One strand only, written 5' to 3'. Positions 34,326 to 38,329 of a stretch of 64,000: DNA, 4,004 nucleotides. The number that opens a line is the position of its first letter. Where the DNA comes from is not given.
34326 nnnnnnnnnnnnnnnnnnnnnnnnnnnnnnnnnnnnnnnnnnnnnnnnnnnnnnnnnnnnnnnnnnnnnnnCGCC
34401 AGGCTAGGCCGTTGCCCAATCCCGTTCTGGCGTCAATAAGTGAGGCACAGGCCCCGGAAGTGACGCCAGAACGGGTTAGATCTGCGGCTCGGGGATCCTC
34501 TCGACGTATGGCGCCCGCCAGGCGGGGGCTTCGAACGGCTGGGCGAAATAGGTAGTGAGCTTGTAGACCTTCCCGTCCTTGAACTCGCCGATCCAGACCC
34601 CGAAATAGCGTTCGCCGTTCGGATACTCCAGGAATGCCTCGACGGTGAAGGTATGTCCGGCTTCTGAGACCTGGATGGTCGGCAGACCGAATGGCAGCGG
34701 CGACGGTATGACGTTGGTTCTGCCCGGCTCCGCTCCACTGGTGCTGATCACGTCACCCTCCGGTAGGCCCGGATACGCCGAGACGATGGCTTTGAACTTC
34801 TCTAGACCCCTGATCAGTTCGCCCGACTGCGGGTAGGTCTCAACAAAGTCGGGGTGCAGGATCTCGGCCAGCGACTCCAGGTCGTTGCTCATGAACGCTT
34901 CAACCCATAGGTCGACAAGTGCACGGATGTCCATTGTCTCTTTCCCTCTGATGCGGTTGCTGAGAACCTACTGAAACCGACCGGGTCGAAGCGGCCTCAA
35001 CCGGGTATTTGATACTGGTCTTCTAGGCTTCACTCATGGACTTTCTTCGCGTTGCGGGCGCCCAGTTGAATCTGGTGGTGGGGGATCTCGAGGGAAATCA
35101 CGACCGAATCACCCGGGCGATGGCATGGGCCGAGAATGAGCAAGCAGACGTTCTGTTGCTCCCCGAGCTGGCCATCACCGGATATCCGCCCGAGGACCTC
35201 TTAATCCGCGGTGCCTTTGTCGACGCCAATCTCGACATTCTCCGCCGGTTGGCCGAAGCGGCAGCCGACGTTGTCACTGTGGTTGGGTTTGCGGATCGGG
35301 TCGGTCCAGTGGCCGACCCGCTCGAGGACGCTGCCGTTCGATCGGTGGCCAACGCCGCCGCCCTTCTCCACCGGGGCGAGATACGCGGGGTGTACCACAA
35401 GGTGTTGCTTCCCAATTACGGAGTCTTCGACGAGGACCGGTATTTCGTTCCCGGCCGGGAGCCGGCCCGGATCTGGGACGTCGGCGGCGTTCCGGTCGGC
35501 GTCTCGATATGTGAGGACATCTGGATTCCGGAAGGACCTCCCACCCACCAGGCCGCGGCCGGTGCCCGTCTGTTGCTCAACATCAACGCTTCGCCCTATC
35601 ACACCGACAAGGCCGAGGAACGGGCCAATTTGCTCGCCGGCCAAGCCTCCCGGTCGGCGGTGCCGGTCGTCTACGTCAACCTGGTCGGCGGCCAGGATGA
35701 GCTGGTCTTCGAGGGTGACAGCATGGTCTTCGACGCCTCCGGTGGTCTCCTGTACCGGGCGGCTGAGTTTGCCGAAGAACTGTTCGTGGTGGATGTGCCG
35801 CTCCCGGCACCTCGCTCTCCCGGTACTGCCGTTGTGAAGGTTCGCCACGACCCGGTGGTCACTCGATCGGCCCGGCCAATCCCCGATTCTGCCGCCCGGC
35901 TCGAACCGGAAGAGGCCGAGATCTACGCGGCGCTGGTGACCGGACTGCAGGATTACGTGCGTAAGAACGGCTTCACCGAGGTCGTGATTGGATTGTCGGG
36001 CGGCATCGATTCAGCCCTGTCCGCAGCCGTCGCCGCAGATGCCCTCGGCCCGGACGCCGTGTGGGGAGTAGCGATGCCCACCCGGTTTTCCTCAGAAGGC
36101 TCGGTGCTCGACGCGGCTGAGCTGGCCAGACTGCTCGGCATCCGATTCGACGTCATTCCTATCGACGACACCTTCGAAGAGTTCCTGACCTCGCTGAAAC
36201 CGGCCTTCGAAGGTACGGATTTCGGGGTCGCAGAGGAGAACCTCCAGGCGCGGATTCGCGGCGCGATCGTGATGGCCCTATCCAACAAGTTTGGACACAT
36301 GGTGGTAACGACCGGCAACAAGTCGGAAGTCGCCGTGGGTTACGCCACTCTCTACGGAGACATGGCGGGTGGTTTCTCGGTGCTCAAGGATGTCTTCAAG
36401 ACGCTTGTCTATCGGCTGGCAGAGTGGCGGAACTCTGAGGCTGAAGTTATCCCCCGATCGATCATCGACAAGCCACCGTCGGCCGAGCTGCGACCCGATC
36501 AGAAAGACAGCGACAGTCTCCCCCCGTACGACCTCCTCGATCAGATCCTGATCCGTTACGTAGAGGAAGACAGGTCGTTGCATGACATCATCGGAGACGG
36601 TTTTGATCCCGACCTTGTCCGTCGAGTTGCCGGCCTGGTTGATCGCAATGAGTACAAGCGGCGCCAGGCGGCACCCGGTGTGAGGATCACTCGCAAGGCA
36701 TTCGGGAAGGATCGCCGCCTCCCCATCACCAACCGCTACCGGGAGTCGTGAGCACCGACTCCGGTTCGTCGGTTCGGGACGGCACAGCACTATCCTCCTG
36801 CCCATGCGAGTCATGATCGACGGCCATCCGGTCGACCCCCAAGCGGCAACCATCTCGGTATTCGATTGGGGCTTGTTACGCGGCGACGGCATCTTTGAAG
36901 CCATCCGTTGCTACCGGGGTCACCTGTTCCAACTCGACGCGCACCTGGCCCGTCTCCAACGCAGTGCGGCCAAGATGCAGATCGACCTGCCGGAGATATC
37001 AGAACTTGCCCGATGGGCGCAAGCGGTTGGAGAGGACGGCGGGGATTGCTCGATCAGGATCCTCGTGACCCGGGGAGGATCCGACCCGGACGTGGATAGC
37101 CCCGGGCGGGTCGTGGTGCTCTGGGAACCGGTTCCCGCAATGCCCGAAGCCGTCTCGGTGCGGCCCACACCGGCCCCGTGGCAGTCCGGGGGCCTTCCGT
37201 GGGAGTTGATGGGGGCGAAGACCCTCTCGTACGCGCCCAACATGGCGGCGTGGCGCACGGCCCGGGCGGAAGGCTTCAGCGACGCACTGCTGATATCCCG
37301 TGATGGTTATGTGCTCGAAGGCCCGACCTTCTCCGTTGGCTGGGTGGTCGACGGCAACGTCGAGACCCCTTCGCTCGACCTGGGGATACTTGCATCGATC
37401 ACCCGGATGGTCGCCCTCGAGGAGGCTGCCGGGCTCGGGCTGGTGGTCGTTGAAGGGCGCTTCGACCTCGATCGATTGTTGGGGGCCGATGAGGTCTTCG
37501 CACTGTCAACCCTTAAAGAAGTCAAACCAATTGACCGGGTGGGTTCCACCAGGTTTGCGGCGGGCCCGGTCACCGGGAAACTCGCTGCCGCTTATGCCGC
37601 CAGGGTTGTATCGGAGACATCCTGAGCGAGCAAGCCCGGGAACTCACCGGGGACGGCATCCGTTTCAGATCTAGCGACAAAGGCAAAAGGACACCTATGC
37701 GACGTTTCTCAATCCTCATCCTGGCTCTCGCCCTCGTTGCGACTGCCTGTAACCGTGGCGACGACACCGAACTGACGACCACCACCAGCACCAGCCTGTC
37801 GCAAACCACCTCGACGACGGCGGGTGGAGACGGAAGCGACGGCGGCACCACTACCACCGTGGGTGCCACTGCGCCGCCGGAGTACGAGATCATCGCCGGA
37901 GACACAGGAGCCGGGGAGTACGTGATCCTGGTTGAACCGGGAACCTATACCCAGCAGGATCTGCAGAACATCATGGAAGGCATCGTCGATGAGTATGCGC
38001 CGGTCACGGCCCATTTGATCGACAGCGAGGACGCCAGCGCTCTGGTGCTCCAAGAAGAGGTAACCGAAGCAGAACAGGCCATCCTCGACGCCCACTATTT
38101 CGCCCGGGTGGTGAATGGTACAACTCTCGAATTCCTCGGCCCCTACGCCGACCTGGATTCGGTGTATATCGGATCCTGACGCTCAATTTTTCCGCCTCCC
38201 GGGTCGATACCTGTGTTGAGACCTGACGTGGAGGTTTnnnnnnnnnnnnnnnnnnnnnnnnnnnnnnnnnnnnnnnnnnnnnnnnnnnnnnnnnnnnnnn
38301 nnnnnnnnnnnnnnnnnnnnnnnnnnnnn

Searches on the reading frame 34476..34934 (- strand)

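Call 53: search_protein_families(library=pfam, proteins=[window:34476-34934:-], max_evalue=0.001)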
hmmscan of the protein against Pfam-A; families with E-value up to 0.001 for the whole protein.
window:34476-34934:- (152 aa): 3 families
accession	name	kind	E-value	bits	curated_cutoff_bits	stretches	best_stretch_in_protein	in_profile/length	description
PF12680.13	SnoaL_2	-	7.2e-07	30.2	27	1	9-55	3-47/102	SnoaL-like domain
PF14534.12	DUF4440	-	3.3e-05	24.7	25.2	1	3-40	1-37/107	Domain of unknown function (DUF4440)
PF13474.12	SnoaL_3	-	0.00037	21.3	22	1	3-53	1-51/121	SnoaL-like domain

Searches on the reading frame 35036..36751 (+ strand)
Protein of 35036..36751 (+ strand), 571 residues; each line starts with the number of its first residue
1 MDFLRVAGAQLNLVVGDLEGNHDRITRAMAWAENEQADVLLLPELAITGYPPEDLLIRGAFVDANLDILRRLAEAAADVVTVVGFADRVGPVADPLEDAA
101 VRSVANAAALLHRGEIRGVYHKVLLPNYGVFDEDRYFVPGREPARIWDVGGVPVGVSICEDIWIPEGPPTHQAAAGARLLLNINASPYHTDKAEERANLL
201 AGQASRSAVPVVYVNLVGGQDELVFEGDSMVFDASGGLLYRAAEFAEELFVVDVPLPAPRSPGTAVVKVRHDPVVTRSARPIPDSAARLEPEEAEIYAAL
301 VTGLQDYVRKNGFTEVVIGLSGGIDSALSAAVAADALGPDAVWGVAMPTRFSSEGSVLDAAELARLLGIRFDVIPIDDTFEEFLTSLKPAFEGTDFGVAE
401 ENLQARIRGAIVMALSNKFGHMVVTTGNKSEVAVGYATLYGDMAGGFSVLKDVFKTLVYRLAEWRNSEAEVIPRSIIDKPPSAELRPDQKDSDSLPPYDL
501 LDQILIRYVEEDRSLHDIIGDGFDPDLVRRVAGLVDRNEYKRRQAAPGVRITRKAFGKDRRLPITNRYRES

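Call 53: search_protein_families(library=pfam, proteins=[window:35036-36751:+], max_evalue=0.001)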
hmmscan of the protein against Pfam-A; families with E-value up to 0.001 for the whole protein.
window:35036-36751:+ (571 aa): 2 families
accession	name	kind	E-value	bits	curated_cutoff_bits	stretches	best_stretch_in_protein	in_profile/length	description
PF02540.23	NAD_synthase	-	1.1e-72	244.5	21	1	297-545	2-242/242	NAD synthase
PF00795.27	CN_hydrolase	-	1.4e-27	97.1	23.2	1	5-256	1-248/256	Carbon-nitrogen hydrolase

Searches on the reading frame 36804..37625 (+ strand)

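Call 53: search_protein_families(library=pfam, proteins=[window:36804-37625:+], max_evalue=0.001)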
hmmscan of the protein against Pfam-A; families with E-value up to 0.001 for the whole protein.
window:36804-37625:+ (273 aa): 1 family
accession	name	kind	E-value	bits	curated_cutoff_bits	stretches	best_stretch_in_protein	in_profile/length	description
PF01063.24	Aminotran_4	-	4e-45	154.8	28.5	1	29-245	1-222/223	Amino-transferase class IV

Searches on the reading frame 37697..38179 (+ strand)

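Call 53: search_protein_families(library=pfam, proteins=[window:37697-38179:+], max_evalue=0.001)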
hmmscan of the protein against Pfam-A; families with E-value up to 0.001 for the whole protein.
window:37697-38179:+ (160 aa): 2 families
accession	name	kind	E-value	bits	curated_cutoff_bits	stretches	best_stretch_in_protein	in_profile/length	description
PF21827.1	New_glue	-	0.00035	20.7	31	1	3-55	2-54/94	New glue protein family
PF06193.16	Orthopox_A5L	-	0.00064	19.7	25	1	22-92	142-220/273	Orthopoxvirus A5L protein-like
